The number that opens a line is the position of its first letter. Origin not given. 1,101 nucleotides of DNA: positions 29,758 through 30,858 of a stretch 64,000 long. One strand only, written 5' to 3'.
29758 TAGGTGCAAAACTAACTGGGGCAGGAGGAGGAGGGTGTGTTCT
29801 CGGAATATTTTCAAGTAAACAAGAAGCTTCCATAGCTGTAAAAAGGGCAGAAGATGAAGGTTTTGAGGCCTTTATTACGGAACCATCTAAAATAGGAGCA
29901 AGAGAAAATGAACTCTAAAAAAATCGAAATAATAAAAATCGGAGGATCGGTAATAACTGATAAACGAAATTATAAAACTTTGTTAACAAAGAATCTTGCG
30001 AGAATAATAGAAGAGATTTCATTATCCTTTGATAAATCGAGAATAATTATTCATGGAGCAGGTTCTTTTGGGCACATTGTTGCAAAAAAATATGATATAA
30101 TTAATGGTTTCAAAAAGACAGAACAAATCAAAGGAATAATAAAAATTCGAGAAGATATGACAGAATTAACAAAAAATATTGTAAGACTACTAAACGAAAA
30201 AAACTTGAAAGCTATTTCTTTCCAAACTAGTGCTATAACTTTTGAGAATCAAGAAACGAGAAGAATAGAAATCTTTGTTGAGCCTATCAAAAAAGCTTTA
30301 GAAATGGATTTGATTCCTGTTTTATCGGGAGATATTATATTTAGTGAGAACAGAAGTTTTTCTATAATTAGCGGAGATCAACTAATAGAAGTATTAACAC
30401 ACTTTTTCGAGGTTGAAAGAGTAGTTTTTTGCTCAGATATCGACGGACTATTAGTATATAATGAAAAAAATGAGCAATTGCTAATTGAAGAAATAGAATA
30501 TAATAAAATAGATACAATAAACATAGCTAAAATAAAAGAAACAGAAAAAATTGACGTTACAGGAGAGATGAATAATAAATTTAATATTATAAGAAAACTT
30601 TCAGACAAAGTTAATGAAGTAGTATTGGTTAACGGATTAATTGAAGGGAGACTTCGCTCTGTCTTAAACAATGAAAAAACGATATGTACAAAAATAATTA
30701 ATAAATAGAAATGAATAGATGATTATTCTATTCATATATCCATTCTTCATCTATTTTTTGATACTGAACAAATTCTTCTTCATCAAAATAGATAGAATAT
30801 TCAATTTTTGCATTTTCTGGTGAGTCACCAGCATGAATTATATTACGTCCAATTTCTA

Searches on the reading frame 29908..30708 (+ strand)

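Call 56: search_protein_families(library=pfam, proteins=[window:29908-30708:+], max_evalue=0.0001)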
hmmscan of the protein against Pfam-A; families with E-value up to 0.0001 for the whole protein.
window:29908-30708:+ (266 aa): 1 family
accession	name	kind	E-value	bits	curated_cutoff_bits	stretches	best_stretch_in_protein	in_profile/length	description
PF00696.33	AA_kinase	-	2.1e-29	103.4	24.9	1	7-234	3-225/234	Amino acid kinase family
